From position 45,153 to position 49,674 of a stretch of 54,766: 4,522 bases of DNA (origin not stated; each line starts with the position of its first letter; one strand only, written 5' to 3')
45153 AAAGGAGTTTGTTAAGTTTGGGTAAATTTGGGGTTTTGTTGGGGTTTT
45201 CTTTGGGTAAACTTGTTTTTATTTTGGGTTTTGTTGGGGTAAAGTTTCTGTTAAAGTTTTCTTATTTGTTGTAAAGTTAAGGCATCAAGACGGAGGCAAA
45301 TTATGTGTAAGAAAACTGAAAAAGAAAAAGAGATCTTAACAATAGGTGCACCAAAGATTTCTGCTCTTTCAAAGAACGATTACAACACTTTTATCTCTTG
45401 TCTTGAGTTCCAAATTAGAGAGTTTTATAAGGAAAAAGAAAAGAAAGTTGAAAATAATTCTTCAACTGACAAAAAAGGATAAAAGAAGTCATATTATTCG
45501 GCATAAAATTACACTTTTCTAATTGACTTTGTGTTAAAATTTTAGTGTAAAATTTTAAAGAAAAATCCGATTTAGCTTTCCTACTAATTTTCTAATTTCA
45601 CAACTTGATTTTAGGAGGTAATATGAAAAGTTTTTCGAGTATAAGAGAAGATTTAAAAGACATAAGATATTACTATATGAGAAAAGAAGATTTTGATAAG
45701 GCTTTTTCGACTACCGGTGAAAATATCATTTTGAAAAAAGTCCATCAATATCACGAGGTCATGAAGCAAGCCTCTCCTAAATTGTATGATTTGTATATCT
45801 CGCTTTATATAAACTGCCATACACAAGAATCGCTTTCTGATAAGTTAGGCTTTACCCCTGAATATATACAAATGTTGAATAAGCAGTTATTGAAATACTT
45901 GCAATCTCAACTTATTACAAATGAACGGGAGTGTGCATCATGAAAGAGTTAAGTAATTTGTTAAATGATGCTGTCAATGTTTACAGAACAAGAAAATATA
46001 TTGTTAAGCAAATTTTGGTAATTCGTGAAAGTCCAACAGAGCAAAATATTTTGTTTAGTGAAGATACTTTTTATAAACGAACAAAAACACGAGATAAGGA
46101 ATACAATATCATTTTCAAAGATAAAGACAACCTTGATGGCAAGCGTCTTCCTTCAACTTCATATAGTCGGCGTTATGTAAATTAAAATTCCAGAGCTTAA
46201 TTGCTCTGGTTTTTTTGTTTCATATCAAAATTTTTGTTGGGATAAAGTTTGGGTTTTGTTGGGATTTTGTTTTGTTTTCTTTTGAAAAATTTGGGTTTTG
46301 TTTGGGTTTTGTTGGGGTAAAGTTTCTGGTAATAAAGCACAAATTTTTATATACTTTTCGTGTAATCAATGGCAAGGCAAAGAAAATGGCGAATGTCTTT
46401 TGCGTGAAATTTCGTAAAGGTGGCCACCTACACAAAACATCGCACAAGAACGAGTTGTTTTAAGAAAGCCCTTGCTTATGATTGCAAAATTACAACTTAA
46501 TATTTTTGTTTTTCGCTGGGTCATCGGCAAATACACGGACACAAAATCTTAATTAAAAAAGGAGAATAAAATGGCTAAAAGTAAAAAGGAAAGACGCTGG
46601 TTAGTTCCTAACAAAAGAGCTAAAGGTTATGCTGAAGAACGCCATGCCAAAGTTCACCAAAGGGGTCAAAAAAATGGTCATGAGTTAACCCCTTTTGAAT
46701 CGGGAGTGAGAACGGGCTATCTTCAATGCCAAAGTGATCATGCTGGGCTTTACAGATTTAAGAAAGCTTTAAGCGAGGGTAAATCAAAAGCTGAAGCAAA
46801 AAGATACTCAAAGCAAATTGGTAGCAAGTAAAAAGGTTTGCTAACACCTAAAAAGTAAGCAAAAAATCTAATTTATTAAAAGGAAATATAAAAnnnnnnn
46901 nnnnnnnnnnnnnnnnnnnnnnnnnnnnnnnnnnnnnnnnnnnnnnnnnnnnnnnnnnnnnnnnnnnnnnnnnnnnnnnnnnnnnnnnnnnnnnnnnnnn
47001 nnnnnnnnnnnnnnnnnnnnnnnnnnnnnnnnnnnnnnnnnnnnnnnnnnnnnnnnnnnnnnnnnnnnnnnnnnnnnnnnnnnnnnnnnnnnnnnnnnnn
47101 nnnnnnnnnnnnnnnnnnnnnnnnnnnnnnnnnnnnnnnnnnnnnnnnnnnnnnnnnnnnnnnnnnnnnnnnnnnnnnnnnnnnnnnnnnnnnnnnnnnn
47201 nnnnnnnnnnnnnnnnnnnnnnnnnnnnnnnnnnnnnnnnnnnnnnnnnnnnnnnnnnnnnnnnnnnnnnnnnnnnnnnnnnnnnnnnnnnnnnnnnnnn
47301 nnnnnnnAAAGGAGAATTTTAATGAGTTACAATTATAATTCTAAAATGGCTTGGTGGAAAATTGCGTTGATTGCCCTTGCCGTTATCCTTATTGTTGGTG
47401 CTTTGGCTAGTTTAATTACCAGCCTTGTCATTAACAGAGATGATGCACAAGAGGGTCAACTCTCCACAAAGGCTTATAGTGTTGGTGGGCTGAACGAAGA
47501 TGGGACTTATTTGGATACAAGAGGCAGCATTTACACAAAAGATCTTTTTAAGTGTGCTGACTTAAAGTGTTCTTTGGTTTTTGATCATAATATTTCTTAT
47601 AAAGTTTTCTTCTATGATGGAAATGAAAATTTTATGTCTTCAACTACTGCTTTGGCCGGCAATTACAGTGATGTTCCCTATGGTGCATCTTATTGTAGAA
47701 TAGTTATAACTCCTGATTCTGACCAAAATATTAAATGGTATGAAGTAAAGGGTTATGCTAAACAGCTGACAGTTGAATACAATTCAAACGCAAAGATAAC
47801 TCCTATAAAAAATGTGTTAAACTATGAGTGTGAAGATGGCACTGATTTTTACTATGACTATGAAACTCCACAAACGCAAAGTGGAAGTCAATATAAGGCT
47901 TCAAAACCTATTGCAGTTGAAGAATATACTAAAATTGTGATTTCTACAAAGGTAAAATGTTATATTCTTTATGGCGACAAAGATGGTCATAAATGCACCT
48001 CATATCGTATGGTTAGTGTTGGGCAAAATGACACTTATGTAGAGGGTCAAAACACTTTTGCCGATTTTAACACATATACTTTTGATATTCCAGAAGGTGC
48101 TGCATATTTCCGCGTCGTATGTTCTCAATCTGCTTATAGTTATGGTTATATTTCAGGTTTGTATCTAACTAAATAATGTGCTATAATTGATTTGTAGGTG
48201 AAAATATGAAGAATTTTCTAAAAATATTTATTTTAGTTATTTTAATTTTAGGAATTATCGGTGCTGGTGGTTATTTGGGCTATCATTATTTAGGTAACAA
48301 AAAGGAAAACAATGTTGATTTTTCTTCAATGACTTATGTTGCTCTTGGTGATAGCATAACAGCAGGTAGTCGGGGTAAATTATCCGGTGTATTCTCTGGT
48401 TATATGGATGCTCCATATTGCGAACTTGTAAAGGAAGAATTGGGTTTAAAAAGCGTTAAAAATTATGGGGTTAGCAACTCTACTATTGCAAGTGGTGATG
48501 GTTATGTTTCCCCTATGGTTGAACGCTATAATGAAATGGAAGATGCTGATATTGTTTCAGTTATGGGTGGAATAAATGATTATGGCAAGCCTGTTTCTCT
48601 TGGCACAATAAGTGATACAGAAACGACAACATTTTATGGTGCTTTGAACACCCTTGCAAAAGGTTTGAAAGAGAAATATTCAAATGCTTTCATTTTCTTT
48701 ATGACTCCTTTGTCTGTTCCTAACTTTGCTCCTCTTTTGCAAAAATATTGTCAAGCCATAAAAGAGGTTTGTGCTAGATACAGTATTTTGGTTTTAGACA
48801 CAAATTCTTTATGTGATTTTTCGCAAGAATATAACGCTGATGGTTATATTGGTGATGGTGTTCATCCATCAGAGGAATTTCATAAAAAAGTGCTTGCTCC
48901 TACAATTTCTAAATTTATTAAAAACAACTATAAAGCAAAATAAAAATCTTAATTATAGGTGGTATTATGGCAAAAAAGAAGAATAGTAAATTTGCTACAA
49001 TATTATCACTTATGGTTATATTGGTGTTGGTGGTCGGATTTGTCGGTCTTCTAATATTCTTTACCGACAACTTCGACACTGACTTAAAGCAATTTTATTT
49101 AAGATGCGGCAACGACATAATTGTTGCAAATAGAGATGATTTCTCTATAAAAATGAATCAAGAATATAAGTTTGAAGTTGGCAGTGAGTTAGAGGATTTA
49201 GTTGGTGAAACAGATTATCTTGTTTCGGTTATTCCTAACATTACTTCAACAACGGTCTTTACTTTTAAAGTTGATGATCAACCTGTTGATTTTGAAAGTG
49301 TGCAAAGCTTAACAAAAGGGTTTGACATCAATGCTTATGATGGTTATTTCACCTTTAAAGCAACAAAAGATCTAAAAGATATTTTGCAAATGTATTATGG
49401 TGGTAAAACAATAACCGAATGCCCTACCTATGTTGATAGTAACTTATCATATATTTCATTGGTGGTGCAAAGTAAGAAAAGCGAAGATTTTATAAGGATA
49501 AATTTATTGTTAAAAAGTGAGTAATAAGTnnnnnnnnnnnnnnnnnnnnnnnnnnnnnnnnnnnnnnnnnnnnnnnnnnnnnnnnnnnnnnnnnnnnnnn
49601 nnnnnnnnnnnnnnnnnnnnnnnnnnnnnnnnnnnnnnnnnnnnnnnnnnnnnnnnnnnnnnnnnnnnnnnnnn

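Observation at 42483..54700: Integrated rolling-circle-Rep element with a large serine recombinase, many membrane proteins and no recognisable capsid: ssDNA-virus-like (inovirus/plectrovirus/pleomorphic type) or an RCR mobilisable element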

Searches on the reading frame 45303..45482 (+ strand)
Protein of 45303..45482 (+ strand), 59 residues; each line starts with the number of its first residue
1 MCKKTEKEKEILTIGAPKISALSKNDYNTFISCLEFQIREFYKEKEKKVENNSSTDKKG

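Call 82: search_protein_families(library=pfam, max_evalue=1, proteins=[window:45303-45482:+])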
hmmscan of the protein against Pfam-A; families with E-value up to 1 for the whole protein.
window:45303-45482:+ (59 aa): 0 families

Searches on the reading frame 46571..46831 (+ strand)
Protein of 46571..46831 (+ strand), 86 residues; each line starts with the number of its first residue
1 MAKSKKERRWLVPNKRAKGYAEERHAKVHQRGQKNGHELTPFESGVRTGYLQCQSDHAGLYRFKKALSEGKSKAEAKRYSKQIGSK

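Call 4: search_protein_families(library=pfam, max_evalue=0.1, proteins=[window:46571-46831:+])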
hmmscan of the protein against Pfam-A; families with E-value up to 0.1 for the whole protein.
window:46571-46831:+ (86 aa): 0 families

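Call 5: search_protein_families(library=phrogs, max_evalue=0.1, proteins=[window:46571-46831:+])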
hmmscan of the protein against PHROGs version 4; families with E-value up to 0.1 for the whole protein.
window:46571-46831:+ (86 aa): 0 families

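Call 82: search_protein_families(library=pfam, max_evalue=1, proteins=[window:46571-46831:+])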
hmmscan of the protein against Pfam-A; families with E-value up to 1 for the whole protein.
window:46571-46831:+ (86 aa): 0 families

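Call 85: search_protein_families(library=ncbifam, max_evalue=1, proteins=[window:46571-46831:+])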
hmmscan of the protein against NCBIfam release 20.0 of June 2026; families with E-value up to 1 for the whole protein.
window:46571-46831:+ (86 aa): 0 families

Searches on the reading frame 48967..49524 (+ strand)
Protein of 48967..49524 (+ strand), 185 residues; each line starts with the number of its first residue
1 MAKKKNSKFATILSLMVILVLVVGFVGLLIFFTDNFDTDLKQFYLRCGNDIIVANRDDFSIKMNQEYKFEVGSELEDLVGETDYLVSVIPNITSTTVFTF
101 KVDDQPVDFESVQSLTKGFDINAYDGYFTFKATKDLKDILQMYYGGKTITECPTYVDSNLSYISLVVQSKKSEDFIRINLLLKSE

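Call 4: search_protein_families(library=pfam, max_evalue=0.1, proteins=[window:48967-49524:+])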
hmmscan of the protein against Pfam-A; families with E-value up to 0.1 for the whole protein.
window:48967-49524:+ (185 aa): 1 family
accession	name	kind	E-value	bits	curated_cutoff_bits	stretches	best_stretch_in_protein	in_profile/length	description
PF07991.19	KARI_N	-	0.078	13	20.6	0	48-122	27-100/165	Acetohydroxy acid isomeroreductase, NADPH-binding domain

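Call 5: search_protein_families(library=phrogs, max_evalue=0.1, proteins=[window:48967-49524:+])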
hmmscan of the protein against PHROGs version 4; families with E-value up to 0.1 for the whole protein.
window:48967-49524:+ (185 aa): 1 family
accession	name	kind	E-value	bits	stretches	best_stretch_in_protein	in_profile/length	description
phrog_117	-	tail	0.002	18.6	1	93-175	77-164/319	major tail protein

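Call 85: search_protein_families(library=ncbifam, max_evalue=1, proteins=[window:48967-49524:+])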
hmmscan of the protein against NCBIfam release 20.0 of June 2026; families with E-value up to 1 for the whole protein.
window:48967-49524:+ (185 aa): 0 families

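Call 111: find_encoding_contigs(protein=window:48967-49524:+, flank=10000, max_places=10)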
Protein window:48967-49524:+ (185 aa): 23 contigs read that carry it; 10 places shown.
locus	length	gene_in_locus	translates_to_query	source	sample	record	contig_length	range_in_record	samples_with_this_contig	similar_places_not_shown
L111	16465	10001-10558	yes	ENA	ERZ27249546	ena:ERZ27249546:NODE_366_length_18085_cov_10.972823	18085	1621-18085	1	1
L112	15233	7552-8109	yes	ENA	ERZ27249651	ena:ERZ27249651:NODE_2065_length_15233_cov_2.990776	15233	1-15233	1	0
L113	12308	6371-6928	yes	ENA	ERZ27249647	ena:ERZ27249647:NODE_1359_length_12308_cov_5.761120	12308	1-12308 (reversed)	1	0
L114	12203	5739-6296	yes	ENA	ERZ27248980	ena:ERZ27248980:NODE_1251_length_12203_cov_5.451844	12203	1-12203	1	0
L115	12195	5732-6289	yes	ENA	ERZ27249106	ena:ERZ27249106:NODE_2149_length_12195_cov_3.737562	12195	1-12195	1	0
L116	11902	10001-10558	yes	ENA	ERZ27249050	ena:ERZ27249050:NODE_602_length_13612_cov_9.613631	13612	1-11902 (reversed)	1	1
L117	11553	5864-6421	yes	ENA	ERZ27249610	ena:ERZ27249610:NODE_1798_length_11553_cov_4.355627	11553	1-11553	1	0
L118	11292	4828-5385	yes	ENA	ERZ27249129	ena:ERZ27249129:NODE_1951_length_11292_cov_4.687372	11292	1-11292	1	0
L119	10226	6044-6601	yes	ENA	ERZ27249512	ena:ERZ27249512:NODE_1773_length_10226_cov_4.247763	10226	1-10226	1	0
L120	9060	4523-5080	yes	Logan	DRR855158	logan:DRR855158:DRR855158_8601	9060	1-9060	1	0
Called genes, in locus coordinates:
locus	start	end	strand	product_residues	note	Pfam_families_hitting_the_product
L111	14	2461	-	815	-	PF02384:N6_Mtase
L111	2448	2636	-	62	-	-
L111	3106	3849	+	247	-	PF18734:HEPN_AbiU2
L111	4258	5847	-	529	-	PF00239:Resolvase, PF07508:Recombinase, PF13408:Zn_ribbon_recom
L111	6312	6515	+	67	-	-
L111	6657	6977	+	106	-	-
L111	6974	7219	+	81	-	-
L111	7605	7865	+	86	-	-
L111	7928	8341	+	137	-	-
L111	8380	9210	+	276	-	-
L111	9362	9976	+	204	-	PF00657:Lipase_GDSL, PF13472:Lipase_GDSL_2, PF16255:Lipase_GDSL_lke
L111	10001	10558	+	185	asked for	-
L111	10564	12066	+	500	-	-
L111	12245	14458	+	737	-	-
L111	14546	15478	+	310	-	PF23343:REP_ORF2-G2P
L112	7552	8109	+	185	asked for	-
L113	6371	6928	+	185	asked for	-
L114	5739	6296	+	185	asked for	-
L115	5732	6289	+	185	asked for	-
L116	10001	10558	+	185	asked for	-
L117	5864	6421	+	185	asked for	-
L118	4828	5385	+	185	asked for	-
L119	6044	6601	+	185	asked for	-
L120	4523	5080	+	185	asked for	-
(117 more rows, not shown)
